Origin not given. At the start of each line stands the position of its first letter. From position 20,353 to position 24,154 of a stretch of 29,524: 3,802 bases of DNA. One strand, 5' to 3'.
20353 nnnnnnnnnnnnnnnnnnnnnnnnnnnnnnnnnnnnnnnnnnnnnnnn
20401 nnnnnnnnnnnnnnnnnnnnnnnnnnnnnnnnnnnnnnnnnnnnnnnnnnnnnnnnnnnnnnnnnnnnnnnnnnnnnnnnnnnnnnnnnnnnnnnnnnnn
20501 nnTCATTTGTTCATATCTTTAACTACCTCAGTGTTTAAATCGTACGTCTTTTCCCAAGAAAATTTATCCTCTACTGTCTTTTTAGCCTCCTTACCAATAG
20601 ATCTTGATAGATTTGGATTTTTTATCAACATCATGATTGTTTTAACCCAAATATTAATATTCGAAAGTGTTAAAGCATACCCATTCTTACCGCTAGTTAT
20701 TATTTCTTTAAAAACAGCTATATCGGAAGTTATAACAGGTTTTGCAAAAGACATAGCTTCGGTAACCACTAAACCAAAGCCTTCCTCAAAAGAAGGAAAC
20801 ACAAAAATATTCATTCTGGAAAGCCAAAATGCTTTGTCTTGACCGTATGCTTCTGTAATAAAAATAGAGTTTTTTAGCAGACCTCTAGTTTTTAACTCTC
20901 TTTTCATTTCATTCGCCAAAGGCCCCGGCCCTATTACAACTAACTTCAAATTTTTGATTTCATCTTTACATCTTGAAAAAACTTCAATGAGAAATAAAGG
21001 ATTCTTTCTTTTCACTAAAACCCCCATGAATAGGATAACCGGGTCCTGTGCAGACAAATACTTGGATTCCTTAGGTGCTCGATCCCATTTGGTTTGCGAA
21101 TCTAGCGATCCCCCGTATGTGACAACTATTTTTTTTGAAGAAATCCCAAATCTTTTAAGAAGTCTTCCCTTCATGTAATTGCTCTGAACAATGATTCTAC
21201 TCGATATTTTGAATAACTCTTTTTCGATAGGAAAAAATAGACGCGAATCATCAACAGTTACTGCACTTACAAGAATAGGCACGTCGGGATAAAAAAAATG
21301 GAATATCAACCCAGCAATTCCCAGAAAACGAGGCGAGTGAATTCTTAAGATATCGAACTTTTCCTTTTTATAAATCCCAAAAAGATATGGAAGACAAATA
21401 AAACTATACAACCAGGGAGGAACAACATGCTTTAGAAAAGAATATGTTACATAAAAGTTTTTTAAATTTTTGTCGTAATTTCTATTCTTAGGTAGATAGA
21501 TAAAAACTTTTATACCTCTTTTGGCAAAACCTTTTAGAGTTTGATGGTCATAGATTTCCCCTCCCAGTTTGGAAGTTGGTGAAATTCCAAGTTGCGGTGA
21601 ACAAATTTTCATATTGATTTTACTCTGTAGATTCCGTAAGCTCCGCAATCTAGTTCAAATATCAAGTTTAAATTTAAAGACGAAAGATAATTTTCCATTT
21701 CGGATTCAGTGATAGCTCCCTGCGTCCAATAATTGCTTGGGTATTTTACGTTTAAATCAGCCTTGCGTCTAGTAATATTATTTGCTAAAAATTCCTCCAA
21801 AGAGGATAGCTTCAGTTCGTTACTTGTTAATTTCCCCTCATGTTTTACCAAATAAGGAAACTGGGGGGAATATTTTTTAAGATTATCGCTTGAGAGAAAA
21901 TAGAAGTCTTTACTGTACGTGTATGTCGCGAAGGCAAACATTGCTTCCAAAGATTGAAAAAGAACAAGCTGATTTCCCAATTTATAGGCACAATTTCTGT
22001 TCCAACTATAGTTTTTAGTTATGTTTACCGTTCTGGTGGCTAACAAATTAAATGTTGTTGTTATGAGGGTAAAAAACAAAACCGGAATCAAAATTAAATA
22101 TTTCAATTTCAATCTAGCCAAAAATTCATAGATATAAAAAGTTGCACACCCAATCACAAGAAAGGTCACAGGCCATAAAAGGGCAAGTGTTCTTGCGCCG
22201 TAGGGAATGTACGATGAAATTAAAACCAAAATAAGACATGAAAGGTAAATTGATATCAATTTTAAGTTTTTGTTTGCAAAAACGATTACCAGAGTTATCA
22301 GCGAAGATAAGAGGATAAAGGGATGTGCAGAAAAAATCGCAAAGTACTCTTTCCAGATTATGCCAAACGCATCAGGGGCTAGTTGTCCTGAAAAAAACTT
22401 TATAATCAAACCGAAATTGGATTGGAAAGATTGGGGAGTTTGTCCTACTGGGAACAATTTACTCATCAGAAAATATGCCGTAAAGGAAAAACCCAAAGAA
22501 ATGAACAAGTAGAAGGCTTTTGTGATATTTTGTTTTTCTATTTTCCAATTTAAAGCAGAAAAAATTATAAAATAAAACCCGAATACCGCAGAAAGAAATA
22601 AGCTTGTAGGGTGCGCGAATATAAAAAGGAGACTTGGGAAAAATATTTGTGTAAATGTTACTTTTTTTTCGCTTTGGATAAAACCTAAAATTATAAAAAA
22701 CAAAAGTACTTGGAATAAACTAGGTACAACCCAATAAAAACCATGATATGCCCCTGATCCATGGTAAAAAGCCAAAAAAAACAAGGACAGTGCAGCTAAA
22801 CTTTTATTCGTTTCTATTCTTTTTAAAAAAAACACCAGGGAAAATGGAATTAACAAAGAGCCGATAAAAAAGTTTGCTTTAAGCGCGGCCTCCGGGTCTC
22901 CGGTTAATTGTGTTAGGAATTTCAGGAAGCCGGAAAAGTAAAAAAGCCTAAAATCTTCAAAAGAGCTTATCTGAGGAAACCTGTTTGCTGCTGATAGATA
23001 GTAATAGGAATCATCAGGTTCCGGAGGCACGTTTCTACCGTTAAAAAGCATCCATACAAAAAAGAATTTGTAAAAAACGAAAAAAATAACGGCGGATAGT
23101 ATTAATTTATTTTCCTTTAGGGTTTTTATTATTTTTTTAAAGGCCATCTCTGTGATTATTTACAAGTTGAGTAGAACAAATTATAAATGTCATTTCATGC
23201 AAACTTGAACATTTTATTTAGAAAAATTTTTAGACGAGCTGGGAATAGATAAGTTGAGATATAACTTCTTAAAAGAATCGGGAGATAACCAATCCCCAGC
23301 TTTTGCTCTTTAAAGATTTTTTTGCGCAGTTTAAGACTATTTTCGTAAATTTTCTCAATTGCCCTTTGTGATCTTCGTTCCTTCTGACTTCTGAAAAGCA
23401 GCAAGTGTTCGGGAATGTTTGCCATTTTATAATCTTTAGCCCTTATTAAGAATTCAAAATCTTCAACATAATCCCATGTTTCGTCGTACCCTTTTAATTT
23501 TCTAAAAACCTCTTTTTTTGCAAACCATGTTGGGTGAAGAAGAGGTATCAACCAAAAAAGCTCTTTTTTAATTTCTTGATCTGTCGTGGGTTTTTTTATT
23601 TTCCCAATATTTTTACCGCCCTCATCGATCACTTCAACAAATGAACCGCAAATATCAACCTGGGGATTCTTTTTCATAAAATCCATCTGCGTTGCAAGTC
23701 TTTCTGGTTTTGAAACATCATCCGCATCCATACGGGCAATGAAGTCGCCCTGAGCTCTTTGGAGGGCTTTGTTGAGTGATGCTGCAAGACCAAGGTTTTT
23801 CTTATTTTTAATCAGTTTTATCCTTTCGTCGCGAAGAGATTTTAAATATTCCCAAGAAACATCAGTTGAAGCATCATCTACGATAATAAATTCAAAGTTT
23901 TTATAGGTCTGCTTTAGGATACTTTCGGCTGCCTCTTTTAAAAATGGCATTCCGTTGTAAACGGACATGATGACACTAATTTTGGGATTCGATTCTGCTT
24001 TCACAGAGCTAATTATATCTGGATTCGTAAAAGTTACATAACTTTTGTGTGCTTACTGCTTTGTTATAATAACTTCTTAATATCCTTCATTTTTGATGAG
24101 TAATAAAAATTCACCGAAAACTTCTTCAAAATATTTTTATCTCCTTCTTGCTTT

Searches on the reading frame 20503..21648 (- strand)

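Call 10: search_protein_families(library=pfam, proteins=[window:20503-21648:-], max_evalue=0.001)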
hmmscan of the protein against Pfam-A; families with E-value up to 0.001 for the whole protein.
window:20503-21648:- (381 aa): 4 families
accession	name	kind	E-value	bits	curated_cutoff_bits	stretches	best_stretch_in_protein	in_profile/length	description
PF00534.26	Glycos_transf_1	-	7.3e-35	120.5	26.4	1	199-357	12-171/172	Glycosyl transferases group 1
PF13692.12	Glyco_trans_1_4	-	3.2e-27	96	27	1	203-344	2-142/142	Glycosyl transferases group 1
PF13439.12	Glyco_transf_4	-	8.3e-16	58.9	28.5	1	29-180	3-165/170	Glycosyltransferase Family 4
PF20706.3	GT4-conflict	-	3.1e-06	26.9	26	1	266-368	266-381/385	Family 4 Glycosyltransferase in conflict systems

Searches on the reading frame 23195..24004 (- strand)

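Call 10: search_protein_families(library=pfam, proteins=[window:23195-24004:-], max_evalue=0.001)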
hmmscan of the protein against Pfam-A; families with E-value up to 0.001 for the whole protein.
window:23195-24004:- (269 aa): 4 families
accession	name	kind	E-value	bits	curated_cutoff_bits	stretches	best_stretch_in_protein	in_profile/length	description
PF00535.33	Glycos_transf_2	-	2.1e-38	132.3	23.3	1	10-170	1-167/168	Glycosyl transferase family 2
PF10111.15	Glyco_tranf_2_2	-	4.9e-18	66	27.3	1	11-202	2-213/276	Glycosyltransferase like family 2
PF13641.12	Glyco_tranf_2_3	-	7.3e-10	39.7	27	1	7-125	1-125/230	Glycosyltransferase like family 2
PF13704.12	Glyco_tranf_2_4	-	0.00031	21.6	27.5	1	38-96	21-82/98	Glycosyl transferase family 2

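Call 11: search_protein_families(library=ncbifam, proteins=[window:23195-24004:-], max_evalue=0.00001)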
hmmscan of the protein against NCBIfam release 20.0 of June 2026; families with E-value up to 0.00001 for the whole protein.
window:23195-24004:- (269 aa): 19 families
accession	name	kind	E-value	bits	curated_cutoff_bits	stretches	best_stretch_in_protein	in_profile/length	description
NF053739.1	GlytfEpsEBac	equivalog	5.8e-46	156.6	450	1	7-251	1-248/265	glycosyltransferase EpsE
NF047683.1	TeichurnBiosyTuaG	equivalog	9.5e-31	107.3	400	1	4-136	3-136/252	teichuronic acid biosynthesis protein TuaG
NF007482.0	PRK10073.1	equivalog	5.7e-22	78.1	423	1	4-119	3-118/334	glycosyltransferase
NF007453.0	PRK10018.1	equivalog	1.4e-19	70.9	382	1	4-110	3-111/280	colanic acid biosynthesis glycosyltransferase WcaA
TIGR04017.1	WcaA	equivalog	4.6e-19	69.1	495.75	1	5-110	3-110/279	colanic acid biosynthesis glycosyltransferase WcaA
TIGR03937.1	PgaC_IcaA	equivalog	4.1e-18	65.5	422.3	1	2-117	40-157/407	poly-beta-1,6-N-acetyl-D-glucosamine synthase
NF050050.1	ProtGlycPglI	equivalog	1.3e-16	60.8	500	1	7-112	2-110/306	GalNAc(5)-diNAcBac-PP-undecaprenol beta-1,3-glucosyltransferase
NF041875.1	EPS_EpsD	equivalog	2e-15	57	370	1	9-116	1-110/325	exopolysaccharide biosynthesis glycosyltransferase EpsD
NF041394.1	GtaseAglG_Halo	equivalog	2.3e-15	56.7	440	1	8-124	2-121/304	glucosyl-dolichyl phosphate glucuronosyltransferase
TIGR04283.1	glyco_like_mftF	equivalog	6.5e-13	48.8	182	1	9-195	1-175/221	TIGR04283 family arsenosugar biosynthesis glycosyltransferase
TIGR03111.1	glyc2_xrt_Gpos1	hypoth_equivalog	7.8e-12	44.7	363.95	1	5-119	47-165/439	TIGR03111 family XrtG-associated glycosyltransferase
TIGR03965.1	mycofact_glyco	equivalog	2.2e-11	43.3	280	1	3-123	70-191/467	mycofactocin biosynthesis glycosyltransferase MftF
NF038302.1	EPS_HpsE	equivalog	4.4e-11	42.3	300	1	9-124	3-125/307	hormogonium polysaccharide biosynthesis glycosyltransferase HpsE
NF038299.1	EPS_HpsN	equivalog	1.8e-10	40.3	425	1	7-118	1-114/317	hormogonium polysaccharide biosynthesis glycosyltransferase HpsN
NF047588.1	GlcsyltransPgfSStrep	equivalog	3.6e-09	36.3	500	1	8-107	2-106/308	glycosyltransferase PgfS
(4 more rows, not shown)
